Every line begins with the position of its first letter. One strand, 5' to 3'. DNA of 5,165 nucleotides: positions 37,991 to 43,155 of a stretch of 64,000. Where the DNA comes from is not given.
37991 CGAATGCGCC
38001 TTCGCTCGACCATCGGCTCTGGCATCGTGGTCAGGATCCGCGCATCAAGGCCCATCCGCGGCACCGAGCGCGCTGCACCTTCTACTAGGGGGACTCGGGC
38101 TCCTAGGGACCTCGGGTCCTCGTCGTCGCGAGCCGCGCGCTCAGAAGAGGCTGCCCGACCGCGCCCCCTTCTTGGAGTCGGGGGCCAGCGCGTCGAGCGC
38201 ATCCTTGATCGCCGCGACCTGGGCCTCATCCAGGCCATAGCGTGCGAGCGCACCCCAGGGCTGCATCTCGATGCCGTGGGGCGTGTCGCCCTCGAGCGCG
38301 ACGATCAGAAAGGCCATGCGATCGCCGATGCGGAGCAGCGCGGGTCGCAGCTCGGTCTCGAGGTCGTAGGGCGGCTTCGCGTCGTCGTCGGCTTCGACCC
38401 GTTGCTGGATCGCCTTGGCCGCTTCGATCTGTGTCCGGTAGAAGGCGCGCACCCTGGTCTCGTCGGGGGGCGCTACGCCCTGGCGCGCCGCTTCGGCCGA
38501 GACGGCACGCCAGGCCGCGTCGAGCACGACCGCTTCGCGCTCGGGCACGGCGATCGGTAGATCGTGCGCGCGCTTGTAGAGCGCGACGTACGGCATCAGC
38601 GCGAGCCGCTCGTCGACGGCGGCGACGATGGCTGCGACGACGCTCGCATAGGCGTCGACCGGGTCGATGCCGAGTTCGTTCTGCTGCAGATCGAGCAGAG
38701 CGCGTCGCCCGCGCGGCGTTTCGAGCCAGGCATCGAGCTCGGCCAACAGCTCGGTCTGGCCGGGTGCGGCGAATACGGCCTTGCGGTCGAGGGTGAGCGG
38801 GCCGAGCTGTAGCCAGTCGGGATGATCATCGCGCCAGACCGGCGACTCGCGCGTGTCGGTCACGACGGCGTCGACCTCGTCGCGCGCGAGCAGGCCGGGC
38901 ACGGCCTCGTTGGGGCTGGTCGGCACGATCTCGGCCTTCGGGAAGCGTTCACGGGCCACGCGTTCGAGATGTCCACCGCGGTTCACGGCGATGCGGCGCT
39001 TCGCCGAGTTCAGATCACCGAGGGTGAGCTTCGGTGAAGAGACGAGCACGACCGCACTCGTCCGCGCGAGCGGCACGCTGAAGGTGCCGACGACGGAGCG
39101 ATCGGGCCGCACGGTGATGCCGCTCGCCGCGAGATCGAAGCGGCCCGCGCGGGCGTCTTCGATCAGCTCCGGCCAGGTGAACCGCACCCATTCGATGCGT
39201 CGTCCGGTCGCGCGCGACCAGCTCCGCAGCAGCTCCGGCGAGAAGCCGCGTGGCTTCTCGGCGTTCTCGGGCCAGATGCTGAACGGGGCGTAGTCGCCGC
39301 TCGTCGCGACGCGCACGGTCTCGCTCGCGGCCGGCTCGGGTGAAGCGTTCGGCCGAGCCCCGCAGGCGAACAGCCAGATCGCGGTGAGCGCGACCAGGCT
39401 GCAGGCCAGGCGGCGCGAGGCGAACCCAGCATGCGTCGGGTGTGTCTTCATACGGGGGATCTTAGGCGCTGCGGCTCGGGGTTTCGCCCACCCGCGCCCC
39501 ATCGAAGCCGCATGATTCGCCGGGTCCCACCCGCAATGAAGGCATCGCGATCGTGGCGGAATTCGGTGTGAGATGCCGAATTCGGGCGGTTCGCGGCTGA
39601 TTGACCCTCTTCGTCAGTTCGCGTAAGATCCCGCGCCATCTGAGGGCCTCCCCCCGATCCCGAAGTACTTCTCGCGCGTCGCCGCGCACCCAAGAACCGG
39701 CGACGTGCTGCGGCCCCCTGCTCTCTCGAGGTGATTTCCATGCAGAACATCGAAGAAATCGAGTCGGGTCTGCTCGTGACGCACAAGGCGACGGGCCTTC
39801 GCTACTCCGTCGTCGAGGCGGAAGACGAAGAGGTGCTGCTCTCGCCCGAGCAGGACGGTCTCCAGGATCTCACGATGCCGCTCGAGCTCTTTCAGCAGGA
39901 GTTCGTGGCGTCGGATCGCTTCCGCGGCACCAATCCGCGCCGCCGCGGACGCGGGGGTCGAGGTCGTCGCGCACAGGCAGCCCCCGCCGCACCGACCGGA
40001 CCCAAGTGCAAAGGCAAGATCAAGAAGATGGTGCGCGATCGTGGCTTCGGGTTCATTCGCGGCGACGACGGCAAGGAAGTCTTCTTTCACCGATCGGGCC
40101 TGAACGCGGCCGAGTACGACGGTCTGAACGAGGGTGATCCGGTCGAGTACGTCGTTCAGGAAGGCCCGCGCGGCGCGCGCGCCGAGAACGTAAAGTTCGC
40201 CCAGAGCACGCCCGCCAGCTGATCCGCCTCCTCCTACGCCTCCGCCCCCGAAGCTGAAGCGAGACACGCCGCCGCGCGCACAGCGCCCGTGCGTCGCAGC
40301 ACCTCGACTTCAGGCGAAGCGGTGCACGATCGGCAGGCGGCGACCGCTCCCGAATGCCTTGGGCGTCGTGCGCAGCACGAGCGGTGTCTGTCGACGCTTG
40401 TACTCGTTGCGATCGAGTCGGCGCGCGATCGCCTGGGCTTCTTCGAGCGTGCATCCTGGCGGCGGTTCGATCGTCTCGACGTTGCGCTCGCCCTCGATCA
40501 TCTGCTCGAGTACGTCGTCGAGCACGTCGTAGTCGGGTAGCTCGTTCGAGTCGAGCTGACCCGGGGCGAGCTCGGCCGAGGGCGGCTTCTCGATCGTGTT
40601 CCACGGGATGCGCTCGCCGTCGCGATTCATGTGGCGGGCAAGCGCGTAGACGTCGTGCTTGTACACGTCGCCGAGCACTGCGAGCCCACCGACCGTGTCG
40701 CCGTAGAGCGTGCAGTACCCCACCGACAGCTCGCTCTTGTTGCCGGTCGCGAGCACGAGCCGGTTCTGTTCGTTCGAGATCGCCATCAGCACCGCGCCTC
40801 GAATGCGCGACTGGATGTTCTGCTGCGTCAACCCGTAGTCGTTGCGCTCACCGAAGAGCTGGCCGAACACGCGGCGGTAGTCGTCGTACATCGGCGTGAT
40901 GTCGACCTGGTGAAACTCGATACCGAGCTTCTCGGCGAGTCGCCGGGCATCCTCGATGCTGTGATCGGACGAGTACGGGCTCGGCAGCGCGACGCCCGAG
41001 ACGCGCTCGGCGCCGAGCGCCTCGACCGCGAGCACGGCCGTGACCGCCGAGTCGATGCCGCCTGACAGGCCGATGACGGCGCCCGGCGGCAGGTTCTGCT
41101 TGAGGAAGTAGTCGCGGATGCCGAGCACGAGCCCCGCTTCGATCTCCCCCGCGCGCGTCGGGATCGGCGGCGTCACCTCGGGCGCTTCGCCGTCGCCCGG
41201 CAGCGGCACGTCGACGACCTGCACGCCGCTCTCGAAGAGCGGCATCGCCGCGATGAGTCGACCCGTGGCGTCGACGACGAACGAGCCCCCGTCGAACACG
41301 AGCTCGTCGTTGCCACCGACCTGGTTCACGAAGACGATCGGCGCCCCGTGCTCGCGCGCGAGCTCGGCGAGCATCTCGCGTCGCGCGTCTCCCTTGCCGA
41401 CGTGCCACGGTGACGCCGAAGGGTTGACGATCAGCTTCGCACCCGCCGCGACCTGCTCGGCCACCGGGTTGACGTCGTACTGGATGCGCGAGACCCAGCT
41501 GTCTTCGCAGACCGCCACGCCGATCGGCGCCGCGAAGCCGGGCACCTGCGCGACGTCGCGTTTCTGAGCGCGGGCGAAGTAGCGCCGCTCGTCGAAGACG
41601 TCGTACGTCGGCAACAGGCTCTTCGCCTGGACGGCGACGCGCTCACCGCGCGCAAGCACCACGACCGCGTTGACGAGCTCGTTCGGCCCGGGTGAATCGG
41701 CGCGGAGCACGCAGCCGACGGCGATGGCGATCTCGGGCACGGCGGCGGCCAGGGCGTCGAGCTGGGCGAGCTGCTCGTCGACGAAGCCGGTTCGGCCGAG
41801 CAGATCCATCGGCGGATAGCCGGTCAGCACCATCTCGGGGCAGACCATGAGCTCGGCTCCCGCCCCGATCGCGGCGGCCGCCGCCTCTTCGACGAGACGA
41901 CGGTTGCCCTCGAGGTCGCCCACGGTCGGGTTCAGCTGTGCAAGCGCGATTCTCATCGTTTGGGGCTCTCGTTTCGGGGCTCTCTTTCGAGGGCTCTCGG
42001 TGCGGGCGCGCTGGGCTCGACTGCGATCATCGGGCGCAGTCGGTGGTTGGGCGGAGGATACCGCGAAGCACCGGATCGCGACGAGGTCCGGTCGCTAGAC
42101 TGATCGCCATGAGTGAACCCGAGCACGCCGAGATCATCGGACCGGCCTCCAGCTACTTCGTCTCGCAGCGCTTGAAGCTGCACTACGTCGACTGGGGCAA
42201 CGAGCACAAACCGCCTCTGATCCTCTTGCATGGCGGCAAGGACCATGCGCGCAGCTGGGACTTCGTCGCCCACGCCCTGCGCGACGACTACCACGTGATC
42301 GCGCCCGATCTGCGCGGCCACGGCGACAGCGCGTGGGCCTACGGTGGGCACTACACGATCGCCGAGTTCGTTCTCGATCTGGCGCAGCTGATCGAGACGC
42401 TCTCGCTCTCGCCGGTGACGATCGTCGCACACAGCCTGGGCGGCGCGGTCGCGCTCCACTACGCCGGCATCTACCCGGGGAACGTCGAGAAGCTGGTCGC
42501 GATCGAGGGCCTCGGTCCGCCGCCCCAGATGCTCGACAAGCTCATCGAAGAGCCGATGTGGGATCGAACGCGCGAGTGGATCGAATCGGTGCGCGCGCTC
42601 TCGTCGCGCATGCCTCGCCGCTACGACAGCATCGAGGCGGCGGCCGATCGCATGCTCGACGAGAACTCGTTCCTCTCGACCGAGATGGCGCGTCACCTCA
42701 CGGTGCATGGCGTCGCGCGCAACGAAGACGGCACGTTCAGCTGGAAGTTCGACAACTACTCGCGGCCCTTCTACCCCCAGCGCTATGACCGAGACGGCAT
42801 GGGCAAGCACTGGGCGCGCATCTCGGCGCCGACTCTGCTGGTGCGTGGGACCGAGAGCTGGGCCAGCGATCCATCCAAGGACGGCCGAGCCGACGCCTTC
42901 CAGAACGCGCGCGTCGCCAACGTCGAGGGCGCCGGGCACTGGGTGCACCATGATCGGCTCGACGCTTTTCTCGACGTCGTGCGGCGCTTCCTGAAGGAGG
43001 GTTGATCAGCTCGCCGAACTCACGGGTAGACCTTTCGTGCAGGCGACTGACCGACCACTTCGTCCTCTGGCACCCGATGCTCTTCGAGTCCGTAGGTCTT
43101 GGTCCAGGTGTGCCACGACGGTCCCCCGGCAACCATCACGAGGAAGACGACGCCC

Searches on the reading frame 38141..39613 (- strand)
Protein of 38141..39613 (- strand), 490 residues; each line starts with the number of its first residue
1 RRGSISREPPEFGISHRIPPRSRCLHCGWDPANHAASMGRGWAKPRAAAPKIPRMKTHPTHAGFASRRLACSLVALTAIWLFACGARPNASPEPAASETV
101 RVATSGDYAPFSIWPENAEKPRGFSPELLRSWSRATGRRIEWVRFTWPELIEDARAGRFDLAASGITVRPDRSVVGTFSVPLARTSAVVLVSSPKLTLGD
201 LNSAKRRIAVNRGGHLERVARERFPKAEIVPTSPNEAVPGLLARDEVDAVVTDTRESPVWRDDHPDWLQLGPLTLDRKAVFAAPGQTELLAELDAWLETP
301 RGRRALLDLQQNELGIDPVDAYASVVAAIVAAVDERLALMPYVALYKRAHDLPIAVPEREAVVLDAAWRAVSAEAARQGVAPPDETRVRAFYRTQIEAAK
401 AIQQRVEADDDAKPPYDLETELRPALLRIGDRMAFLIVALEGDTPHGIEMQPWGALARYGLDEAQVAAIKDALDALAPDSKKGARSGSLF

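Call 18: search_protein_families(library=pfam, proteins=[window:38141-39613:-], max_evalue=0.001)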
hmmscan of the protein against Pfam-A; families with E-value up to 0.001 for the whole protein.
window:38141-39613:- (490 aa): 2 families
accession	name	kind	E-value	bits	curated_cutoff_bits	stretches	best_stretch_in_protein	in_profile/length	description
PF00497.25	SBP_bac_3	-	3.5e-19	69.3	26.4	1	100-299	1-115/132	Bacterial extracellular solute-binding proteins, family 3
PF01817.26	CM_2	-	3.5e-08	34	27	1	328-404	11-80/80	Chorismate mutase type II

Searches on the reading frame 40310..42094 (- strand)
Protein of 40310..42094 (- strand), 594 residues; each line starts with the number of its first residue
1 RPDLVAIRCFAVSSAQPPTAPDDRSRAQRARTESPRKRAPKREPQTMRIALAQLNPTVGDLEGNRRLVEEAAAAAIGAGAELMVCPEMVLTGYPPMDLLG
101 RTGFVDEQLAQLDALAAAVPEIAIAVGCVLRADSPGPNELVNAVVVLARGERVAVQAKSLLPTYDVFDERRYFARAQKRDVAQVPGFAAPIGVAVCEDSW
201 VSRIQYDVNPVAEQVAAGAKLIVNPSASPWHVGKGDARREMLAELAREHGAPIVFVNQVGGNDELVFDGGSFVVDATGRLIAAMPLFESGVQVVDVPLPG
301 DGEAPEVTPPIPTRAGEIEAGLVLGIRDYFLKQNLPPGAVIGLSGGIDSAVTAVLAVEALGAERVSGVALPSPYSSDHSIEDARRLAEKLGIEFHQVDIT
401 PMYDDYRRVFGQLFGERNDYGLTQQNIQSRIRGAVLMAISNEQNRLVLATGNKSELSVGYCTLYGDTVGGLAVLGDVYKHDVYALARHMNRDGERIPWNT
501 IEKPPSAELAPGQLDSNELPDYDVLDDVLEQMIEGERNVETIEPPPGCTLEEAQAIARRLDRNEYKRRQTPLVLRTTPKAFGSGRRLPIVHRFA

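Call 18: search_protein_families(library=pfam, proteins=[window:40310-42094:-], max_evalue=0.001)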
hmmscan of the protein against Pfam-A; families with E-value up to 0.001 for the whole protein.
window:40310-42094:- (594 aa): 3 families
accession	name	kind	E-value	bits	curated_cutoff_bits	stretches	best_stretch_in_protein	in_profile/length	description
PF02540.23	NAD_synthase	-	7.5e-69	232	21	1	322-569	5-241/242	NAD synthase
PF00795.27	CN_hydrolase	-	9.9e-28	97.6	23.2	1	48-299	1-249/256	Carbon-nitrogen hydrolase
PF03054.22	tRNA_Me_trans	-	6.4e-05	23.1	20.6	1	340-412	4-83/202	tRNA methyl transferase HUP domain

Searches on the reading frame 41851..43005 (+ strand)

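Call 18: search_protein_families(library=pfam, proteins=[window:41851-43005:+], max_evalue=0.001)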
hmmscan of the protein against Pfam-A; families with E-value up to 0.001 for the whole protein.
window:41851-43005:+ (384 aa): 3 families
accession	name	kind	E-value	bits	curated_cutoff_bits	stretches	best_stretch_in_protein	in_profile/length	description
PF00561.26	Abhydrolase_1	-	3.6e-27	96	25.8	1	121-369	1-244/245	alpha/beta hydrolase fold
PF12697.13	Abhydrolase_6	-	7e-25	89.4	26.3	1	123-375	1-216/217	Alpha/beta hydrolase family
PF12146.15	Hydrolase_4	-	3.8e-17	62.8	27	1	119-218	3-107/239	Serine aminopeptidase, S33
